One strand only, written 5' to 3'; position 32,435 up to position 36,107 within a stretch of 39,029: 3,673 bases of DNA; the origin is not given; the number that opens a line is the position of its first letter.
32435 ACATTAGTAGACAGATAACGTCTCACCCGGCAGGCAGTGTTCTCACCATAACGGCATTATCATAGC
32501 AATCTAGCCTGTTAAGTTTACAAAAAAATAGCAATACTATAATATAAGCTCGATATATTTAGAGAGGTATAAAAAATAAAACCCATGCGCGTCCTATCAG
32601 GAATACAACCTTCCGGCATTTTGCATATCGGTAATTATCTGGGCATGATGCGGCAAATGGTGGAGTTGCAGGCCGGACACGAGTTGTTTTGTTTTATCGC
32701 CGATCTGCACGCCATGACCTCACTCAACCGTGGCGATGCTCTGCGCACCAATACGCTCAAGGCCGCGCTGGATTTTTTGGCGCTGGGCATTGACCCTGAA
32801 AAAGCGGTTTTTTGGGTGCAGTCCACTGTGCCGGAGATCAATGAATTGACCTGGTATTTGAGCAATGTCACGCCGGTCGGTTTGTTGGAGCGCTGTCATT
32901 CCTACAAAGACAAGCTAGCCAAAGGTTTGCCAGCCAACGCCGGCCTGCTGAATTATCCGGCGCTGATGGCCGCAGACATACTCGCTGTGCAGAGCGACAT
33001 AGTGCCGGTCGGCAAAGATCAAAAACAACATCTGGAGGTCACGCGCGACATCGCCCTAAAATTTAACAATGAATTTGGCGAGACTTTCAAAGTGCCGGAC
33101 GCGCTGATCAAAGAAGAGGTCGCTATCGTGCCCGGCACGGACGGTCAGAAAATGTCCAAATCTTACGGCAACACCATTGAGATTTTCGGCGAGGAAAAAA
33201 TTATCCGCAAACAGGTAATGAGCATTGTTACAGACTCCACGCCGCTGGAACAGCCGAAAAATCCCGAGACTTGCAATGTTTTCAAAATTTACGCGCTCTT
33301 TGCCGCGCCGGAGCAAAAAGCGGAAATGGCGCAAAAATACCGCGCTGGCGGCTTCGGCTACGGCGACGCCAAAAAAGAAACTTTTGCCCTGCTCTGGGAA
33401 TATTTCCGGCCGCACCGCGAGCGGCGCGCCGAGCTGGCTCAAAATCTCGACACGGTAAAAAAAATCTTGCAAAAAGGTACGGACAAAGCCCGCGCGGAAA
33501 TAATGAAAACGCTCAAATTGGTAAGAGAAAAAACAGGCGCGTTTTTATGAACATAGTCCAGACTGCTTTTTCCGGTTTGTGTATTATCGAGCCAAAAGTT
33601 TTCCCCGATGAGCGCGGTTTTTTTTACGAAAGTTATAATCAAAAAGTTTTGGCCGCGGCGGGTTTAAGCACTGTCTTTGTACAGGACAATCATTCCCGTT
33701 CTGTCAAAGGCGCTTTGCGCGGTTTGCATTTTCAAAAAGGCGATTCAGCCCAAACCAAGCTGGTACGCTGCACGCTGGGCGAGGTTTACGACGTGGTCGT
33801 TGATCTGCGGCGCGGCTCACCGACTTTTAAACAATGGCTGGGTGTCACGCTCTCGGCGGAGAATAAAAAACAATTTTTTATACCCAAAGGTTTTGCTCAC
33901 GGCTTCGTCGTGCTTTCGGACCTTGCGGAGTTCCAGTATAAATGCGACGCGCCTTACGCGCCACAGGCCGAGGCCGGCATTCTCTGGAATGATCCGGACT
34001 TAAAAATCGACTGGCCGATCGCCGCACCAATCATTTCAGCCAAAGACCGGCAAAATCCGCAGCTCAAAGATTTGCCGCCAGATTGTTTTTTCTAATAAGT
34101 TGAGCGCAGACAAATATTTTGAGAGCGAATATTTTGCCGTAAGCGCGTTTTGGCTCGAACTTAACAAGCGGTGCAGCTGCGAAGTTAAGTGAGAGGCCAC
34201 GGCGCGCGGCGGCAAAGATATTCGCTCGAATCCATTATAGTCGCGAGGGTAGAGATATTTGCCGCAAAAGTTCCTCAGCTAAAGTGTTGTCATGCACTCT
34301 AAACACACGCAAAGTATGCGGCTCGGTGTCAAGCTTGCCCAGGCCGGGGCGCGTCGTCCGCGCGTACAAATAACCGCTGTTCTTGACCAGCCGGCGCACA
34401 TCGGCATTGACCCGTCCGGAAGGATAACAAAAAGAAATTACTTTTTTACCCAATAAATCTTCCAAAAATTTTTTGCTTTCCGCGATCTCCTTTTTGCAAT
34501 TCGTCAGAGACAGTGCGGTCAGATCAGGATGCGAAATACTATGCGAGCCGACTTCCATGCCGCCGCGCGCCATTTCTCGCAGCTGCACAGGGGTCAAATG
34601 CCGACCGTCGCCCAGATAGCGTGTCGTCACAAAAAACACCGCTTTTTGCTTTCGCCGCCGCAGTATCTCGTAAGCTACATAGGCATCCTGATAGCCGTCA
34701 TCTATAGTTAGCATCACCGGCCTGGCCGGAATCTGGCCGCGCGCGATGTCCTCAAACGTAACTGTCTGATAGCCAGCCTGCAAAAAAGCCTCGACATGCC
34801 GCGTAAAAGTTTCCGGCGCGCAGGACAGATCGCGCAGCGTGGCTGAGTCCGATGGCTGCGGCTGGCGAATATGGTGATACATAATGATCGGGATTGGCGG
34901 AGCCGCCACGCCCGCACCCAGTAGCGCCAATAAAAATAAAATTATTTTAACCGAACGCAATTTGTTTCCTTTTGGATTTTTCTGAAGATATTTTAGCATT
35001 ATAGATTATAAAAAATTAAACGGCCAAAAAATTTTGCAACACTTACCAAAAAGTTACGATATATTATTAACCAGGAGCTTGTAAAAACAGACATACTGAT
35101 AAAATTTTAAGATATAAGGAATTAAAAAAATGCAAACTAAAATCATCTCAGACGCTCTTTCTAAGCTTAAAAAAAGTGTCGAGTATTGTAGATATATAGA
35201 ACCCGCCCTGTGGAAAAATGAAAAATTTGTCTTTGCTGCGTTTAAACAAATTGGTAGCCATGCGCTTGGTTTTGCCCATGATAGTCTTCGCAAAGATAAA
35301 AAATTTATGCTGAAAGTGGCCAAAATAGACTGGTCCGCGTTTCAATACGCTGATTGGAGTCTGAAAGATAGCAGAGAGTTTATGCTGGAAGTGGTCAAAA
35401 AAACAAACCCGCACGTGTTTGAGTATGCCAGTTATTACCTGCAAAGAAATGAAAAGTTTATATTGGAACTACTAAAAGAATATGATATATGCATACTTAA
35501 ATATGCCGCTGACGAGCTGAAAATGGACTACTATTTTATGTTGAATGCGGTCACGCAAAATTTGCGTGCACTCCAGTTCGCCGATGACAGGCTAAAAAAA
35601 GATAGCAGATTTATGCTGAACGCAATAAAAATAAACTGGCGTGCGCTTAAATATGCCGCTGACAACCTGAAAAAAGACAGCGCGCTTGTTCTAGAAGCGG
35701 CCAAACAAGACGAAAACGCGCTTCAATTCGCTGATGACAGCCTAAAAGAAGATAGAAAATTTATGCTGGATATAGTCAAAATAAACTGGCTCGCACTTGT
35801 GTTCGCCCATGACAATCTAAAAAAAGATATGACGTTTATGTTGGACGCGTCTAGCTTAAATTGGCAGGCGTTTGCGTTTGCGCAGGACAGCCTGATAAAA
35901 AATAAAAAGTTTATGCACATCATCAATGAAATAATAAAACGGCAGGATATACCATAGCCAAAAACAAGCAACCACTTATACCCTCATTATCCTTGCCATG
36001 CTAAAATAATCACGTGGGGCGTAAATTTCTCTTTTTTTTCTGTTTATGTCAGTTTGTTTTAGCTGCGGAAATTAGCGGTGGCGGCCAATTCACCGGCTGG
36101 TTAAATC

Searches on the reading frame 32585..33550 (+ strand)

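Call 32: search_protein_families(library=pfam, proteins=[window:32585-33550:+], max_evalue=0.001)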
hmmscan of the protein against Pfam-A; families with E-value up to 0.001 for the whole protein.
window:32585-33550:+ (321 aa): 2 families
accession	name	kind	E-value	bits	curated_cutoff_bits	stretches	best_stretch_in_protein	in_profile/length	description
PF00579.31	tRNA-synt_1b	-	2.5e-64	217.8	21.1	1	1-268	6-285/292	tRNA synthetases class I (W and Y)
PF01921.24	tRNA-synt_1f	-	0.00083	18.8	27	0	3-24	26-47/360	tRNA synthetases class I (K)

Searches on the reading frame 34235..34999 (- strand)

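Call 32: search_protein_families(library=pfam, proteins=[window:34235-34999:-], max_evalue=0.001)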
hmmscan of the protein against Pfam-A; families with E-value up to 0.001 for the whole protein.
window:34235-34999:- (254 aa): 1 family
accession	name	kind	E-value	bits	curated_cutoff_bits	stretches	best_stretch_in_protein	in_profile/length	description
PF01522.26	Polysacc_deac_1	-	7.6e-28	97.4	23.1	1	91-212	5-123/124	Polysaccharide deacetylase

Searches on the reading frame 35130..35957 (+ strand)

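Call 32: search_protein_families(library=pfam, proteins=[window:35130-35957:+], max_evalue=0.001)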
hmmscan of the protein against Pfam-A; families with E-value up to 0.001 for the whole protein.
window:35130-35957:+ (275 aa): 1 family
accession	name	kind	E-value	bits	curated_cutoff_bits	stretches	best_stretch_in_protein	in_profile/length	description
PF13475.11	DUF4116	-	7.2e-49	163.6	24.9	5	186-231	4-49/49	Domain of unknown function (DUF4116)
